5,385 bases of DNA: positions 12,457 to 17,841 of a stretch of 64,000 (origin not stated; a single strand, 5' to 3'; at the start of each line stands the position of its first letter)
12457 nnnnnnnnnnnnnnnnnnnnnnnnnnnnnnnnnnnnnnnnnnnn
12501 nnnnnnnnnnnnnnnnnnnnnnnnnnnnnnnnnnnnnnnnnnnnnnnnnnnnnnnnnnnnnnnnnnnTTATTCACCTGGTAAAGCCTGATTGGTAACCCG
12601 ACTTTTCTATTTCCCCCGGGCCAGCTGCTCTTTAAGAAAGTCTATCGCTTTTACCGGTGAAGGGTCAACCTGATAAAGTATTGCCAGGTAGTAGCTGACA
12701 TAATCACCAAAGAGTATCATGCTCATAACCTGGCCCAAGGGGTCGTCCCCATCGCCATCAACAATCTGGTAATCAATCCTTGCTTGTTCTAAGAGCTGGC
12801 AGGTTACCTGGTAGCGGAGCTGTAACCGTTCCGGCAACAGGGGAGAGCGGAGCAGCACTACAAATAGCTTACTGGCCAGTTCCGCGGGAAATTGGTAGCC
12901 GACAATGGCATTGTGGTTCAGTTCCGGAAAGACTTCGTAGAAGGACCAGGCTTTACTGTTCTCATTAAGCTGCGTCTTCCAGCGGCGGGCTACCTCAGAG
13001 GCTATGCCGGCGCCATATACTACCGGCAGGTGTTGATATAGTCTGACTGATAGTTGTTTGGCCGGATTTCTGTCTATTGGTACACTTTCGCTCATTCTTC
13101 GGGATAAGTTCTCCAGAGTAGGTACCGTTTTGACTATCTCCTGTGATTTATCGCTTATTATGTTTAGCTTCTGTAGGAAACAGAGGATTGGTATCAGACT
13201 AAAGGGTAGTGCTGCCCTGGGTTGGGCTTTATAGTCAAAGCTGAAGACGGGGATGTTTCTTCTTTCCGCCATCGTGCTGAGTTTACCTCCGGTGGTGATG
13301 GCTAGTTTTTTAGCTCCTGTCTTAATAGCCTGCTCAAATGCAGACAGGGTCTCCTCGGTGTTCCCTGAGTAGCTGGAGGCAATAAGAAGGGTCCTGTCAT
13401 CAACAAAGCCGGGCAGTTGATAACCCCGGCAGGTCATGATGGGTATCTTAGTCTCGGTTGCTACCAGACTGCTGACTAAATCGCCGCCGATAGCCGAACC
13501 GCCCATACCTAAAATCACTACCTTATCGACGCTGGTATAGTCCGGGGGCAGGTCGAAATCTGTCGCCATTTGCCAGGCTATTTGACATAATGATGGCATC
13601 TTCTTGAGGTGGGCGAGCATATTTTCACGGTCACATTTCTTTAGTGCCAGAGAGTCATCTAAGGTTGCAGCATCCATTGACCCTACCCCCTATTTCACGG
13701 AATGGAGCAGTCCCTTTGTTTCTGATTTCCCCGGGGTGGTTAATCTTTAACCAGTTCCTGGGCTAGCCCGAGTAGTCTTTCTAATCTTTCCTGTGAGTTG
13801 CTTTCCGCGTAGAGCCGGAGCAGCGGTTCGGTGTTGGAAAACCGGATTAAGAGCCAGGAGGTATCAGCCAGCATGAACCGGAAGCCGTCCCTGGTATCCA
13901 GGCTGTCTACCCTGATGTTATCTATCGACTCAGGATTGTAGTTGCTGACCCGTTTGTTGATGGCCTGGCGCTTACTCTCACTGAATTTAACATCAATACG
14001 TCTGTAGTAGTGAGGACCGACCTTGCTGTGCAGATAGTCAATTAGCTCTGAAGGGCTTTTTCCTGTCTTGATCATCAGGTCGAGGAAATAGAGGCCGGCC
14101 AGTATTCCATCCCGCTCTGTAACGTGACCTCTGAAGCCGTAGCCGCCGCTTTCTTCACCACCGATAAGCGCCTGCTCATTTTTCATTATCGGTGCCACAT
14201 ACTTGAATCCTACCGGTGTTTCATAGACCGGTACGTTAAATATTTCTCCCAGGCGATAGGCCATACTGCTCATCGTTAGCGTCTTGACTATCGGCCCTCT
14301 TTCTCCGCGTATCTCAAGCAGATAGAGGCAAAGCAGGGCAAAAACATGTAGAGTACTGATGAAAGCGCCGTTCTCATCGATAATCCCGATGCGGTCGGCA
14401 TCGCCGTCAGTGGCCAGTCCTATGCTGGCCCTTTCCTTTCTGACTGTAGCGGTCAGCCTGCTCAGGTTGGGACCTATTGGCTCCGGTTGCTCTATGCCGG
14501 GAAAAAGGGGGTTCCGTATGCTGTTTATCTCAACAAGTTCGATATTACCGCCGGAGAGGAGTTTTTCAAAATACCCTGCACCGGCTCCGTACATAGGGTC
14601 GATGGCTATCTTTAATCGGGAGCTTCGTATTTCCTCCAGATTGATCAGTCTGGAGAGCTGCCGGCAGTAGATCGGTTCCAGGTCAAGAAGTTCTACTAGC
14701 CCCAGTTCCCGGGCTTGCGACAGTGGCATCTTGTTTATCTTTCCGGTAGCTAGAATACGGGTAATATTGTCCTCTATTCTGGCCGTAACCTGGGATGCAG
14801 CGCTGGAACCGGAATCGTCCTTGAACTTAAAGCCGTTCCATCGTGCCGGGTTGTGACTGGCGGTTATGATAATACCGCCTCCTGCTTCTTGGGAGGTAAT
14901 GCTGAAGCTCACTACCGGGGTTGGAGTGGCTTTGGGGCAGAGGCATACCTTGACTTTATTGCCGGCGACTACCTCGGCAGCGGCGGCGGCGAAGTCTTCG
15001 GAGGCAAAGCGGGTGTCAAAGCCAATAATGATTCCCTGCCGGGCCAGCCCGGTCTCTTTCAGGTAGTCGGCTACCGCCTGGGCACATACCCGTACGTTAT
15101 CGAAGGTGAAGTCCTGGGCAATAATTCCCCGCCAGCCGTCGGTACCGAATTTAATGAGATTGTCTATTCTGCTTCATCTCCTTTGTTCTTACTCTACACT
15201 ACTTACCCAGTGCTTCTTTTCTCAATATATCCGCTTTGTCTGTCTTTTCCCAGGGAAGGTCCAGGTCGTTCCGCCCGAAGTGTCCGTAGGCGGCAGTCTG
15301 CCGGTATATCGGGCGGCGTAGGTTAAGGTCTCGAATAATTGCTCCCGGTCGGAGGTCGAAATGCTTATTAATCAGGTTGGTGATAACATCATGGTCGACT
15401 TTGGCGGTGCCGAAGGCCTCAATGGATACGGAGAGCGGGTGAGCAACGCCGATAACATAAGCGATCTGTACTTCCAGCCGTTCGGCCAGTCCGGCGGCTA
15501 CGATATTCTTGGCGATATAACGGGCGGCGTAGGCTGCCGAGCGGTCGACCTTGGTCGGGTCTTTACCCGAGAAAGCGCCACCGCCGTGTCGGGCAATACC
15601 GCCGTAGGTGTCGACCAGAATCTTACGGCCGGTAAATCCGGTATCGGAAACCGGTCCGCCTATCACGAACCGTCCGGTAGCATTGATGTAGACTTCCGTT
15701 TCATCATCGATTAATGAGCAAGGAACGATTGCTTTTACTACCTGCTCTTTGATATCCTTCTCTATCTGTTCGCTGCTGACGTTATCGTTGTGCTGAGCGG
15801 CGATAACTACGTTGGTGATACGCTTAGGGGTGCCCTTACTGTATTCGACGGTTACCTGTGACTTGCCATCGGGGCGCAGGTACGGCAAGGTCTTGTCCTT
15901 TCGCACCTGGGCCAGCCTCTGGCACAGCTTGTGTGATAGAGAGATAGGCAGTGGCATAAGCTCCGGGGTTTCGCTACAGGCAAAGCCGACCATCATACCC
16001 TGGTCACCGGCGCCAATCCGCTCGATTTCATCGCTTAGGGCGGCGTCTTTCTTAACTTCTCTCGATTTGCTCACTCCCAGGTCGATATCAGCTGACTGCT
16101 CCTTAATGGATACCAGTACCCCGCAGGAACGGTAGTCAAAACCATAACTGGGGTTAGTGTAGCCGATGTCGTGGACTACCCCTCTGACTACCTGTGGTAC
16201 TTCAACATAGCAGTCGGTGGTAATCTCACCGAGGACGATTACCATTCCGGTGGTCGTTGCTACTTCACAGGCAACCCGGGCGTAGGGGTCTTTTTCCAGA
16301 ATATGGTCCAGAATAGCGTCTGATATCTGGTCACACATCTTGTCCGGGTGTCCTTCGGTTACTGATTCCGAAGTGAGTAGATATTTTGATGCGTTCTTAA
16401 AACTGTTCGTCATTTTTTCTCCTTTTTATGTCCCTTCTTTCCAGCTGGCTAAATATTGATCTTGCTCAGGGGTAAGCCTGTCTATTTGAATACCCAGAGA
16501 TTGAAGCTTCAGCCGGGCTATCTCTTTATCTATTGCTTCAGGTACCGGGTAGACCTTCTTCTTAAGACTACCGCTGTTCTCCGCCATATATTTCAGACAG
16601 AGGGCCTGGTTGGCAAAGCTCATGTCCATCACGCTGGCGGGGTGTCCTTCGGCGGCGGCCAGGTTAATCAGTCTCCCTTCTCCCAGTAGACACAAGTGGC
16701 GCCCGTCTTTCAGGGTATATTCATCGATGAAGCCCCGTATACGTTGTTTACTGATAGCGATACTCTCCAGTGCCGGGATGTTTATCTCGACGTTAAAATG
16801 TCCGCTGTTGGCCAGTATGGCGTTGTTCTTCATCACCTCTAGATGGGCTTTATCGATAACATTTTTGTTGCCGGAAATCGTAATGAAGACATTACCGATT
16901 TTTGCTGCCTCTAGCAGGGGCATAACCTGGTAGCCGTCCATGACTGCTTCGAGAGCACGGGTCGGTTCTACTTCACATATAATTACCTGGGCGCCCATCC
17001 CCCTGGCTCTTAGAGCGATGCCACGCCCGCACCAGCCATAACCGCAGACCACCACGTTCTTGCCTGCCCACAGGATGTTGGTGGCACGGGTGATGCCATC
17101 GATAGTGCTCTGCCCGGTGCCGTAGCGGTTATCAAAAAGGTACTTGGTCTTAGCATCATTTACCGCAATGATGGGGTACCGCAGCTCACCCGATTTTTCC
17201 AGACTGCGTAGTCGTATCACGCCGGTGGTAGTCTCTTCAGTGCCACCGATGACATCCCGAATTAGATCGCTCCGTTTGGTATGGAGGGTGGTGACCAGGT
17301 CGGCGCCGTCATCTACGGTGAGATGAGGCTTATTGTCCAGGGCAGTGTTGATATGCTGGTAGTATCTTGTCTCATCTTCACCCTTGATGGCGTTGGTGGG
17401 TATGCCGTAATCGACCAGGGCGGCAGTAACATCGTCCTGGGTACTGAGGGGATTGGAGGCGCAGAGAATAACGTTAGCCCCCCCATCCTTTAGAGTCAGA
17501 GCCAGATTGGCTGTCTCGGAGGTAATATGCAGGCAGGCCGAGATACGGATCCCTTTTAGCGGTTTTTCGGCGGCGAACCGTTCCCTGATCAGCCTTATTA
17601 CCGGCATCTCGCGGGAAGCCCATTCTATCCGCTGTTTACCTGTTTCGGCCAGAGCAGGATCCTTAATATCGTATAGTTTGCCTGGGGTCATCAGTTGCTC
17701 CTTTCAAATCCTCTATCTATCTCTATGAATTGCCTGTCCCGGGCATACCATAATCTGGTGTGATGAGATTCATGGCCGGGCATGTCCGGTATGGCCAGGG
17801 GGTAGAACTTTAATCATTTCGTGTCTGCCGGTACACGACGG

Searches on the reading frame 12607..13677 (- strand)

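Call 10: search_protein_families(library=pfam, proteins=[window:12607-13677:-])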
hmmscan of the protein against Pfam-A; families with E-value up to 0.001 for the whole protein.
window:12607-13677:- (356 aa): 2 families
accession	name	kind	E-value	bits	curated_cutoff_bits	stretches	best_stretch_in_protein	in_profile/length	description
PF10432.14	bact-PGI_C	-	1.2e-47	162.1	24.5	1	203-352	2-151/151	Bacterial phospho-glucose isomerase C-terminal SIS domain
PF01380.27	SIS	-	0.0003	21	25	0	52-136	7-94/131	SIS domain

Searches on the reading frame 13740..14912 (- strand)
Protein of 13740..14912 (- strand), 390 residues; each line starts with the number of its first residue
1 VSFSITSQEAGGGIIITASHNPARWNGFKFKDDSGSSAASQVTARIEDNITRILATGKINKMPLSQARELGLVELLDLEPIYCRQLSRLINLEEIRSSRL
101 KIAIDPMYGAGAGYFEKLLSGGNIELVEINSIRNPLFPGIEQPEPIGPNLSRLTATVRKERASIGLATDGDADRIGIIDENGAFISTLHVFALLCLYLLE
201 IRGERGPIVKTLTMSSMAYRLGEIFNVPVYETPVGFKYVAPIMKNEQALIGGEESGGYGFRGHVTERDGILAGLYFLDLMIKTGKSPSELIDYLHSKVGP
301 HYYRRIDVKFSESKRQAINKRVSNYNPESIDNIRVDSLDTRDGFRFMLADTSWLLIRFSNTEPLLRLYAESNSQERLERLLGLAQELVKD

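Call 10: search_protein_families(library=pfam, proteins=[window:13740-14912:-])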
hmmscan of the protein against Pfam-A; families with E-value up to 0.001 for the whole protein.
window:13740-14912:- (390 aa): 4 families
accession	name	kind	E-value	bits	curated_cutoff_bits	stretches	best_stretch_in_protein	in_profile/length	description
PF02880.22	PGM_PMM_III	-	4.6e-26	91.6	20.7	1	189-292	4-109/115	Phosphoglucomutase/phosphomannomutase, alpha/beta/alpha domain III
PF02879.22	PGM_PMM_II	-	1.8e-24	86.7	29.3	1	82-182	3-103/103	Phosphoglucomutase/phosphomannomutase, alpha/beta/alpha domain II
PF02878.22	PGM_PMM_I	-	2e-12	47.4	22.5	1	1-53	82-134/138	Phosphoglucomutase/phosphomannomutase, alpha/beta/alpha domain I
PF00408.26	PGM_PMM_IV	-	3.9e-10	40.1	23.1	1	327-380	12-61/68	Phosphoglucomutase/phosphomannomutase, C-terminal domain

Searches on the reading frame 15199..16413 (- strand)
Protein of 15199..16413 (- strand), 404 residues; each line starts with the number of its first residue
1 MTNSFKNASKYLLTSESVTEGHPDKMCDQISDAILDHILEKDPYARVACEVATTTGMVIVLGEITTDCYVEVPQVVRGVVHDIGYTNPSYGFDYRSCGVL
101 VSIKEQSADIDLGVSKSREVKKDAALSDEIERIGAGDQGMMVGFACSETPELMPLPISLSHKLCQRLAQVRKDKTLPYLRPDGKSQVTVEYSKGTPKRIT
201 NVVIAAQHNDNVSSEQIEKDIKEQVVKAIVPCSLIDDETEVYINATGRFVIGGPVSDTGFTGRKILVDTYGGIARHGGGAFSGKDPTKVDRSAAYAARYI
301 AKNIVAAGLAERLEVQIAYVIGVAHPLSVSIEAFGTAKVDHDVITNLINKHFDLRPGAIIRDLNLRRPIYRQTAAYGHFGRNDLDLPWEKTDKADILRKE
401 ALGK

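Call 10: search_protein_families(library=pfam, proteins=[window:15199-16413:-])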
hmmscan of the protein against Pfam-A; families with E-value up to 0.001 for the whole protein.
window:15199-16413:- (404 aa): 3 families
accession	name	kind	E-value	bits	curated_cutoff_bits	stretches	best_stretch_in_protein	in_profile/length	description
PF02773.21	S-AdoMet_synt_C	-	3.7e-68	228.2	25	1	251-390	1-138/138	S-adenosylmethionine synthetase, C-terminal domain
PF02772.21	S-AdoMet_synt_M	-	2.7e-48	163.5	29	1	133-249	2-120/120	S-adenosylmethionine synthetase, central domain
PF00438.25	S-AdoMet_synt_N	-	6.1e-44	149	33.1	1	10-108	1-99/99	S-adenosylmethionine synthetase, N-terminal domain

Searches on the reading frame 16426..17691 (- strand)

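Call 10: search_protein_families(library=pfam, proteins=[window:16426-17691:-])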
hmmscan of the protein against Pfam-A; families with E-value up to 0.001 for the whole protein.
window:16426-17691:- (421 aa): 4 families
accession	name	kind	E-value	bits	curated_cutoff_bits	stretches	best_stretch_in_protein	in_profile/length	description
PF05221.23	AdoHcyase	-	2.9e-61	207.7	25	2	7-138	2-138/299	S-adenosyl-L-homocysteine hydrolase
PF00670.27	AdoHcyase_NAD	-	1e-53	182.2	27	1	188-348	1-161/162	S-adenosyl-L-homocysteine hydrolase, NAD binding domain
PF02826.25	2-Hacid_dh_C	-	7.4e-08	32.4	25.1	1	208-298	34-128/178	D-isomer specific 2-hydroxyacid dehydrogenase, NAD binding domain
PF07991.19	KARI_N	-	3.4e-07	30.4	20.6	1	209-304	3-102/165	Acetohydroxy acid isomeroreductase, NADPH-binding domain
